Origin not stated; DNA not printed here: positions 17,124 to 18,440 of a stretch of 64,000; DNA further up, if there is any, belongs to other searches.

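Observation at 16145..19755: Three tandem paralogs combining cohesin-like and dockerin-like modules: a candidate self-assembling surface scaffold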

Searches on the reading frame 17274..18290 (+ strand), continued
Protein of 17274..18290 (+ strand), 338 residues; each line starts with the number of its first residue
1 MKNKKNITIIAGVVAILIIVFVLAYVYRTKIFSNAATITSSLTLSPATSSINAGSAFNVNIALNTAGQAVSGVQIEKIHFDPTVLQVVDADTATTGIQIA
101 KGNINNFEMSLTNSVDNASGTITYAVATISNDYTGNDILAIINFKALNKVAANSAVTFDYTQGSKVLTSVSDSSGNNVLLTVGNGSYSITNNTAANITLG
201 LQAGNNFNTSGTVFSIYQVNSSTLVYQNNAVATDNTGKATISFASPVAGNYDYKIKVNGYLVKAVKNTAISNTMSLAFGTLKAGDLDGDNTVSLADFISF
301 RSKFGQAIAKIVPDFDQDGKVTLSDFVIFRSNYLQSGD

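Call 26: search_protein_representatives(alignment_id=A2)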
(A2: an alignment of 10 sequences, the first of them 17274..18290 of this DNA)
Query: 10 sequences, 337 profile positions. Proteins with E-value up to 0.001 (for the whole library): 18859; up to 1e-10: 4873; up to 1e-30: 632. The best 150 are listed.
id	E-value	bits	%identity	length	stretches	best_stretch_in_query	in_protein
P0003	1.3e-138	478.1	-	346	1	1-337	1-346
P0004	8.3e-127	439.3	-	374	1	2-337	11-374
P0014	5.7e-106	370.8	-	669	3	31-187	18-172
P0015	1.6e-103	362.8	-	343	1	1-337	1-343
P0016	4.6e-102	358.0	-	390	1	2-336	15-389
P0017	5.8e-94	331.4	-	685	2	42-337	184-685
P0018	1.2e-92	327.0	-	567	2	42-337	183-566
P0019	4.0e-91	322.0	-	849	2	23-208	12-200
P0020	1.3e-88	313.7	-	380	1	13-337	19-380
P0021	1.9e-86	306.6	-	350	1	4-336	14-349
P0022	3.7e-86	305.7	-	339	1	16-337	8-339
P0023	6.4e-83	295.1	-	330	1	4-336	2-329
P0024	7.2e-81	288.3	-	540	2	17-254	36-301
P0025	4.8e-79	282.3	-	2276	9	38-333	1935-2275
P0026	1.2e-78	281.0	-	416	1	38-336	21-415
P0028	2.6e-75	270.1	-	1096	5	38-196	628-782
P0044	1.9e-66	240.9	-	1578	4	26-332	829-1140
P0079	4.7e-52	193.6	-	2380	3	35-337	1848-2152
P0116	2.0e-47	178.4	-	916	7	31-197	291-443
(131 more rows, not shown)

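Call 27: fold_search(model_id=the predicted structure, library=pdb)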
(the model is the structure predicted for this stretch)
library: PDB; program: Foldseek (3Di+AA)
matches with E <= 10: 1990; with E <= 0.001: 322
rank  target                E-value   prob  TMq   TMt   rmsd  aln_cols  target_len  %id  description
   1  4fl4_I                1.5e-15  1.00  0.35  0.38  13.4       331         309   18  Scaffoldin conformation and dynamics revealed by a ternary complex from the Clostridium thermocellum cellulosome (released 2012-06-27)
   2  3kcp_A                1.1e-14  1.00  0.34  0.38  12.7       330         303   18  Crystal structure of interacting Clostridium thermocellum multimodular components (released 2010-02-09)
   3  4fl4_L                1.5e-14  1.00  0.37  0.41  13.5       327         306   17  Scaffoldin conformation and dynamics revealed by a ternary complex from the Clostridium thermocellum cellulosome (released 2012-06-27)
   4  4fl4_C                2.0e-14  1.00  0.36  0.39  13.1       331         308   17  Scaffoldin conformation and dynamics revealed by a ternary complex from the Clostridium thermocellum cellulosome (released 2012-06-27)
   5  3l8q_A                1.8e-10  1.00  0.36  0.36  20.0       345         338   14  Structure analysis of the type II cohesin dyad from the adaptor ScaA scaffoldin of Acetivibrio cellulolyticus (released 2010-05-05)
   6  3l8q_C                2.0e-10  1.00  0.35  0.36  18.8       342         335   15  Structure analysis of the type II cohesin dyad from the adaptor ScaA scaffoldin of Acetivibrio cellulolyticus (released 2010-05-05)
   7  3l8q_D                2.4e-10  1.00  0.35  0.35  19.6       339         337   14  Structure analysis of the type II cohesin dyad from the adaptor ScaA scaffoldin of Acetivibrio cellulolyticus (released 2010-05-05)
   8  3l8q_B                1.3e-09  1.00  0.35  0.35  19.4       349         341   13  Structure analysis of the type II cohesin dyad from the adaptor ScaA scaffoldin of Acetivibrio cellulolyticus (released 2010-05-05)
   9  6kge_A                2.8e-09  1.00  0.34  0.76   2.9       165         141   20  Crystal structure of CaDoc0917(R16D)-CaCohA2 complex at pH 5.5 (released 2020-07-08)
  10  6kgf_A                3.3e-09  1.00  0.34  0.76   2.7       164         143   20  Crystal structure of CaDoc0917(R16D)-CaCohA2 complex at pH 8.2 (released 2020-07-08)
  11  6kgf_C                3.7e-09  1.00  0.34  0.74   3.0       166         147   20  Crystal structure of CaDoc0917(R16D)-CaCohA2 complex at pH 8.2 (released 2020-07-08)
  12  6kgd_A                3.7e-09  1.00  0.34  0.72   3.1       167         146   18  Crystal structure of CaDoc0917(R49D)-CaCohA2 complex at pH 8.0 (released 2020-07-08)
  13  1qzn                  1.1e-08  1.00  0.34  0.63   4.1       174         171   19  Crystal Structure Analysis of a type II cohesin domain from the cellulosome of Acetivibrio cellulolyticus (released 2004-09-21)
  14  6kgc_A                1.3e-08  1.00  0.34  0.75   2.8       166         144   19  Crystal structure of CaDoc0917(R49D)-CaCohA2 complex at pH 5.4 (released 2020-07-08)
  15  4wi0_A                1.4e-08  1.00  0.33  0.60   4.5       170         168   16  Crystal structure of Coh3ScaB-XDoc_M2ScaA complex: A C-terminal interface mutant of type II Cohesin-X-Dockerin complex (released 2015-10-07)
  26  2w1n                  7.8e-08  1.00  0.32  0.45  14.5       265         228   10  cohesin and fibronectin type-III double module construct from the Clostridium perfringens glycoside hydrolase GH84C (released 2009-02-03)
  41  1aoh_A                4.9e-07  1.00  0.34  0.74   3.0       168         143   12  SINGLE COHESIN DOMAIN FROM THE SCAFFOLDING PROTEIN CIPA OF THE CLOSTRIDIUM THERMOCELLUM CELLULOSOME (released 1998-07-08)
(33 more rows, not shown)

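Call 28: find_related_loci(query=A2, collection=genome_contigs, flank=6000)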
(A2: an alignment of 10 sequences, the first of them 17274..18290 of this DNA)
Query A2 (338 aa) in genome_contigs; peptide patterns used: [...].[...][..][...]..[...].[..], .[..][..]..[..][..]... (x = any residue, [..] = any of these).
600 stretches matched a pattern (row limit reached: there are more); 30 encode a relative of the query (tblastn E <= 1e-3); 30 distinct loci.
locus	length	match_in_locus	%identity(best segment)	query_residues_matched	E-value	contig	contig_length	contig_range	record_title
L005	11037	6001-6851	43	54-338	5e-23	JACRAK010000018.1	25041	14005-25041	MAG: Candidatus Azambacteria bacterium isolate NC_groundwater_1591_Pr3_B-0.1um_51_37 SR-2_scaffold_141_1671745, whole ge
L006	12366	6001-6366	34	216-337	3e-13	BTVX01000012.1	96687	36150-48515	MAG: Chthonomonas sp. AMX-MBFR-81 DNA, sequence12, whole genome shotgun sequence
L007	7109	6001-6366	34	216-337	4e-13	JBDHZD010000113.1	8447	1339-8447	MAG: Fimbriimonadaceae bacterium isolate AS-MESO-3CA.376 NODE_35753_length_8447_cov_3.864038, whole genome shotgun seque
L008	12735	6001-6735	27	73-337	7e-13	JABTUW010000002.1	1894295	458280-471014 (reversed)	MAG: Anaerolineales bacterium isolate H5_CFX7 seq002, whole genome shotgun sequence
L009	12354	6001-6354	33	218-337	2e-12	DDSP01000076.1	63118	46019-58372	MAG TPA_asm: Chthonomonas sp. UBA2387 UBA2387_contig_25094, whole genome shotgun sequence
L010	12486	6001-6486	28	181-338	3e-12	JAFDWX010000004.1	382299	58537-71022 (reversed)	MAG: Armatimonadota bacterium isolate SZAS-8 ARMAT-KAN-5__4__length-382299, whole genome shotgun sequence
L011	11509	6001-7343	29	70-337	4e-14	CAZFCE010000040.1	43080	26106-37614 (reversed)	MAG TPA_asm: uncultured Caldilineaceae bacterium isolate binchicken_co20_290 genome assembly, contig: NODE_1992_length_4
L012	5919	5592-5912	37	41-146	3e-10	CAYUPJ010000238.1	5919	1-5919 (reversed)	MAG TPA_asm: uncultured Anaerolineae bacterium isolate binchicken_co91_444 genome assembly, contig: NODE_19765_length_59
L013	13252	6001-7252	30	4-183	6e-10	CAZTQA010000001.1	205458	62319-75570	MAG TPA_asm: uncultured Candidatus Saccharibacteria bacterium isolate SRP178699_co2_535 genome assembly, contig: NODE_3_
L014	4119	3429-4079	29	73-304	7e-10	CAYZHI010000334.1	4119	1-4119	MAG TPA_asm: uncultured Caldilineaceae bacterium isolate binchicken_co58_133 genome assembly, contig: NODE_17021_length_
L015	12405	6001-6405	29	197-338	1e-9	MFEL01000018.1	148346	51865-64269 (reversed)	MAG: Candidatus Doudnabacteria bacterium RIFCSPHIGHO2_01_FULL_46_24 rifcsphigho2_01_scaffold_98, whole genome shotgun se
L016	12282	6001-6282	33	249-338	1e-10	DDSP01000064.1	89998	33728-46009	MAG TPA_asm: Chthonomonas sp. UBA2387 UBA2387_contig_3463, whole genome shotgun sequence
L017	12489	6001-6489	29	16-189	6e-9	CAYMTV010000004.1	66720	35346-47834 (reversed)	MAG TPA_asm: uncultured Gammaproteobacteria bacterium isolate binchicken_co38_1053 genome assembly, contig: NODE_1027_le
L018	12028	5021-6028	37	35-192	2e-19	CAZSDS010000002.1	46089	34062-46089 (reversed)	MAG TPA_asm: uncultured Candidatus Saccharibacteria bacterium isolate SRP144015_co1_51 genome assembly, contig: NODE_420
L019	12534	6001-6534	31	16-198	9e-9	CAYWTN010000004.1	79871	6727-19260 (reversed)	MAG TPA_asm: uncultured Pseudomonadales bacterium isolate SRP344714_co1_151 genome assembly, contig: NODE_701_length_798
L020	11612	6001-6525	28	15-198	2e-8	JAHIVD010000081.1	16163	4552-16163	MAG: Patescibacteria group bacterium isolate MM_PC_MetaG.mb.55 MM_PC_MetaG.mb.55_k141_1704890, whole genome shotgun sequ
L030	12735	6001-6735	24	72-337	2e-11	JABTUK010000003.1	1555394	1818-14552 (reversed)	MAG: Anaerolineales bacterium isolate H5_CFX5 seq003, whole genome shotgun sequence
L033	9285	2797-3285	25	6-189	3e-5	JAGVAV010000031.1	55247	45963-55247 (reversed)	MAG: Candidatus Woesebacteria bacterium isolate DeMMO6_50 c_000000079083, whole genome shotgun sequence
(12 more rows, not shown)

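Call 39: search_protein_families(library=pfam, proteins=[L015:3421-6405:+, L012:1-2679:+, L018:2517-4724:+, L033:150-2696:+, L005:4201-6267:+, L017:2675-5029:+, L020:3079-5262:+, L008:2358-4088:+, L030:2111-4105:+, L018:1053-2513:+], max_evalue=0.001)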
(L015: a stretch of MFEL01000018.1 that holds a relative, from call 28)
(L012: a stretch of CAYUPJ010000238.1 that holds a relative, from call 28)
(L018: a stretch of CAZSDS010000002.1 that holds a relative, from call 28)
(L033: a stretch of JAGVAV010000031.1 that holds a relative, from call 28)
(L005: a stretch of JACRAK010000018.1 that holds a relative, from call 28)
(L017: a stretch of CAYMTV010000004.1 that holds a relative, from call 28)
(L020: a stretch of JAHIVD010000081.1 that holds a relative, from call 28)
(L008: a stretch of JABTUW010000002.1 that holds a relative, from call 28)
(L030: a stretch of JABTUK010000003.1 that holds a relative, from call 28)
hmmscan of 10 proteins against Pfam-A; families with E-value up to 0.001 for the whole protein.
L015:3421-6405:+ (995 aa): 3 families
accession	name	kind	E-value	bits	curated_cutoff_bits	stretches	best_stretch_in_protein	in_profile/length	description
PF01839.29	FG-GAP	-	2.1e-12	47.1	22.1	0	244-269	2-27/37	FG-GAP repeat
PF13517.12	FG-GAP_3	-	1.9e-10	41.6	26.9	0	68-120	8-61/61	FG-GAP-like repeat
PF00404.24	Dockerin_1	-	6.8e-07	29.8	22.9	1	942-987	1-53/57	Dockerin type I domain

L012:1-2679:+ (893 aa): 2 families
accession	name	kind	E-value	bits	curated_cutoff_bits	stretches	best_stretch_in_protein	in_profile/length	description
PF03415.19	Peptidase_C11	-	2.5e-35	123.1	25.8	1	416-783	2-353/359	Clostripain family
PF00404.24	Dockerin_1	-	3.1e-10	40.5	22.9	1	835-885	1-53/57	Dockerin type I domain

L018:2517-4724:+ (736 aa): 5 families
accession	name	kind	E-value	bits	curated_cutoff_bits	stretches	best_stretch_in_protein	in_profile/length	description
PF22073.2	Cep192_D4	-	5.6e-08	33.4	35.5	1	587-679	9-111/112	Cep192 domain 4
PF00404.24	Dockerin_1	-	7.9e-07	29.6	22.9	1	684-729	1-53/57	Dockerin type I domain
PF13229.12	Beta_helix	-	0.0002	21.4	25.9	1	371-470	11-103/158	Right handed beta helix region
PF15780.11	ASH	-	0.00039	21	27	1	586-665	11-90/98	Abnormal spindle-like microcephaly-assoc'd, ASPM-SPD-2-Hydin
PF12371.14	TMEM131_like_N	-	0.0008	20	28.8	0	583-663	2-82/84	Transmembrane protein 131-like N-terminal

L033:150-2696:+ (849 aa): 10 families
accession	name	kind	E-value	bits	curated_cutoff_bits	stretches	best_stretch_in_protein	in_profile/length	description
PF16656.11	Pur_ac_phosph_N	-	5.1e-34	117.1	30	4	591-672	7-93/93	Purple acid Phosphatase, N-terminal domain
PF00041.27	fn3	-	4e-25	88.3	25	4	492-566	4-75/84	Fibronectin type III domain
PF01833.30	TIG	-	6.5e-19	68.1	20.9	2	220-295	2-83/84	IPT/TIG domain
PF16893.11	fn3_2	-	2e-14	54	27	0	305-374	3-72/89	Fibronectin type III domain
PF16655.11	PhoD_N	-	2.6e-11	44.3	30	0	500-568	26-87/90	PhoD-like phosphatase, N-terminal domain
PF25059.1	FN3_DSCAM-DSCAML_C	-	3.3e-09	37.4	39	0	720-777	34-89/89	DSCAM/DSCAML C-terminal Fn3-like domain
PF00963.24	Cohesin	-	2.9e-08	34.4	24.1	1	63-196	10-133/139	Cohesin domain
PF00404.24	Dockerin_1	-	8.8e-08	32.7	22.9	1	801-843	3-52/57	Dockerin type I domain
PF25814.1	fn3_SORL1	-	0.00094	19.6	27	0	489-557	3-69/90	SORL1-like, fn3 domain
PF17425.8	Arylsulfotran_N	-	0.00098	19.6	24.2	0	497-577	7-86/88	Arylsulfotransferase Ig-like domain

L005:4201-6267:+ (689 aa): 2 families
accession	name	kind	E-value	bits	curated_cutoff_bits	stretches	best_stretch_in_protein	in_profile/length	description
PF00963.24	Cohesin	-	8.9e-10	39.3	24.1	1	44-160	9-120/139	Cohesin domain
PF00404.24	Dockerin_1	-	3.3e-08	34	22.9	1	636-679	1-51/57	Dockerin type I domain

L017:2675-5029:+ (785 aa): 4 families
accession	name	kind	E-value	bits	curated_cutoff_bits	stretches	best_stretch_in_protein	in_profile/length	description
PF22633.2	F5_F8_type_C_2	-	1.3e-11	45.4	27.8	1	176-270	2-91/91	NedA-like, galactose-binding domain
PF17210.9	SdrD_B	-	1.3e-11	45.1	29.7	1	331-410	6-77/112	SdrD B-like domain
PF00754.31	F5_F8_type_C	-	2.2e-10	41.2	28.2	1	162-272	3-112/127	F5/8 type C domain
PF00404.24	Dockerin_1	-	3e-09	37.4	22.9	1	720-768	5-52/57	Dockerin type I domain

L020:3079-5262:+ (728 aa): 1 family
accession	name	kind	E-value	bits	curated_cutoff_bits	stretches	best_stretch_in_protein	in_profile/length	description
PF00404.24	Dockerin_1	-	2.8e-07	31.1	22.9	1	628-670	6-51/57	Dockerin type I domain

L008:2358-4088:+ (577 aa): 2 families
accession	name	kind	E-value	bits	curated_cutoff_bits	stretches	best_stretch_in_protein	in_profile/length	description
PF00404.24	Dockerin_1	-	2.2e-07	31.4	22.9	1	519-563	1-52/57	Dockerin type I domain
PF00630.25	Filamin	-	7.8e-05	23.9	26.9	0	105-171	17-79/93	Filamin/ABP280 repeat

L030:2111-4105:+ (665 aa): 3 families
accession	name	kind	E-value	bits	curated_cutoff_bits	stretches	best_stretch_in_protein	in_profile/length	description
PF00404.24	Dockerin_1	-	8.1e-07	29.6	22.9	1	607-652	1-53/57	Dockerin type I domain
PF00963.24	Cohesin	-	1.8e-06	28.6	24.1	1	409-527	12-132/139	Cohesin domain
PF16403.11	Bact_surface_Ig-like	-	0.00054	20.4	27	0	348-386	35-71/71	Bacterial surface protein, Ig-like domain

L018:1053-2513:+ (487 aa): 4 families
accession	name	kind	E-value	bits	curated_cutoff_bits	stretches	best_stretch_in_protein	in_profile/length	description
PF17957.7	Big_7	-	3.4e-21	76.1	24.1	1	114-182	1-70/70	Bacterial Ig domain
PF00404.24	Dockerin_1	-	7.2e-08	33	22.9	1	52-96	2-53/57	Dockerin type I domain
PF19077.6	Big_13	-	9e-07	29.8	27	1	134-201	34-100/102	Bacterial Ig-like domain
PF13750.12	Big_3_3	-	0.00028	21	27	0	164-207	3-46/157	Bacterial Ig-like domain (group 3)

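Call 57: list_cluster_members(proteins=[P0025, P0028, P0116, P0014, P0017, P0015, P0016, P0020, P0044, P0079])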
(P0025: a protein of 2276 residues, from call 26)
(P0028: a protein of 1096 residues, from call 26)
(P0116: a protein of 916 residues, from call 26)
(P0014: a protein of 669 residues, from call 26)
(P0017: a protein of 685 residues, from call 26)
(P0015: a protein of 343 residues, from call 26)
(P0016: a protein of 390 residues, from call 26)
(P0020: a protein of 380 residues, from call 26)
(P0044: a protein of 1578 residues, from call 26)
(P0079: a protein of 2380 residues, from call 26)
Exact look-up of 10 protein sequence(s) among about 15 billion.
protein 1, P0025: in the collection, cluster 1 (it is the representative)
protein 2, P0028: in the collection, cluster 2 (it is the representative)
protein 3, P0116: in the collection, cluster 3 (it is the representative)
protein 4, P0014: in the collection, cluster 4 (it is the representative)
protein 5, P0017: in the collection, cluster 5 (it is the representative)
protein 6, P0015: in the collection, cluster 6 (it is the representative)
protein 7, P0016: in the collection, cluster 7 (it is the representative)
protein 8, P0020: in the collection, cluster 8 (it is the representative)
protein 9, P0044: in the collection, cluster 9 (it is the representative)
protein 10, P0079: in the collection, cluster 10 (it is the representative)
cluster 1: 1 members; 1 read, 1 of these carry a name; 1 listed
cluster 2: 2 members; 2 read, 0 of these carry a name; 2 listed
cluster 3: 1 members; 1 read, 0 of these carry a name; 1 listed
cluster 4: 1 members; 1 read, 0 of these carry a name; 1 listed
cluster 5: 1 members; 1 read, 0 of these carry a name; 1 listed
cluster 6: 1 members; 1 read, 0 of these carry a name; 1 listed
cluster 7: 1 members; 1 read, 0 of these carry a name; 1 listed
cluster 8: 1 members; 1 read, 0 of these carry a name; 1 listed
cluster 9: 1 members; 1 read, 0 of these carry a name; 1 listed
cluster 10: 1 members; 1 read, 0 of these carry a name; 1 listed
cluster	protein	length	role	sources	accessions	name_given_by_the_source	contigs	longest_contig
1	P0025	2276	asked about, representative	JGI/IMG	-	hypothetical protein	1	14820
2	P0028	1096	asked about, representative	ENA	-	-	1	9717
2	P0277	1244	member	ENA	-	-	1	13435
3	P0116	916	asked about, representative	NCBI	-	-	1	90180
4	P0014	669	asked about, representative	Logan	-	-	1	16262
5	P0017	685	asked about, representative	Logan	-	-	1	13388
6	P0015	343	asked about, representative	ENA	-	-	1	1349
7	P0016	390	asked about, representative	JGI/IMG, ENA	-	-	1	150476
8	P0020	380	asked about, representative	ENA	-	-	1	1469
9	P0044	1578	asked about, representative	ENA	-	-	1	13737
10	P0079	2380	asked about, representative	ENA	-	-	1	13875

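Call 74: find_encoding_contigs(protein=P0003, flank=6000, max_places=2)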
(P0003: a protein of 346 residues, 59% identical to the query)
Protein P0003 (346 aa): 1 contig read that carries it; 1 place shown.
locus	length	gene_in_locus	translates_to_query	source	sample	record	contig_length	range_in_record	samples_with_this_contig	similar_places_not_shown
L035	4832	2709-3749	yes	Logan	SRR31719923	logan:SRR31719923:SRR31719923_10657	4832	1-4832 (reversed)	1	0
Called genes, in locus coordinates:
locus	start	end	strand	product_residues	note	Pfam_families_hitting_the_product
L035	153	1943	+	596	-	PF06480:FtsH_ext, PF00004:AAA, PF17862:AAA_lid_3, PF01434:Peptidase_M41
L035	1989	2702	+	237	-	-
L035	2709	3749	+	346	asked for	PF00963:Cohesin (weak)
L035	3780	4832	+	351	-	?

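Call 79: find_related_loci(query=A2, collection=metagenome_contigs, flank=4000)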
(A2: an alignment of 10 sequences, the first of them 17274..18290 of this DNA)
Query A2 (338 aa) in metagenome_contigs; peptide patterns used: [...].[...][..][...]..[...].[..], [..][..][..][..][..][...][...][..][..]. (x = any residue, [..] = any of these).
599 stretches matched a pattern (row limit reached: there are more); 12 encode a relative of the query (tblastn E <= 1e-3); 12 distinct loci.
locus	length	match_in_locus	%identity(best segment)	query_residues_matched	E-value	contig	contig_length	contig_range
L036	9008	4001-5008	36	1-337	6e-52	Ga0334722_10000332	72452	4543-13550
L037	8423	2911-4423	36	20-336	2e-23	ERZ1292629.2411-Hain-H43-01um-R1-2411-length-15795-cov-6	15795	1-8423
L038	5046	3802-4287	31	21-195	3e-11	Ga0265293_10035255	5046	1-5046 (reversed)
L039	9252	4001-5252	30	4-336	1e-10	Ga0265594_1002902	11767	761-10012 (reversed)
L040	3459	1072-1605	30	1-189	1e-9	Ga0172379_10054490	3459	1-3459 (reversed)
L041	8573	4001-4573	27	19-230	4e-7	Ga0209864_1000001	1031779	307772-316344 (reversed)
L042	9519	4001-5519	29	68-337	4e-7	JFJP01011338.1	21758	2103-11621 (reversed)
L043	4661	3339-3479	47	285-333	8e-7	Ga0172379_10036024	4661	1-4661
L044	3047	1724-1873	38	285-334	2e-6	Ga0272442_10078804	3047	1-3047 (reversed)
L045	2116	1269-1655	29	226-333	5e-6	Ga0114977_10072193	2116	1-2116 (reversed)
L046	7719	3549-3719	34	28-89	1e-5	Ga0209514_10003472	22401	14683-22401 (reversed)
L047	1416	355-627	32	233-333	1e-5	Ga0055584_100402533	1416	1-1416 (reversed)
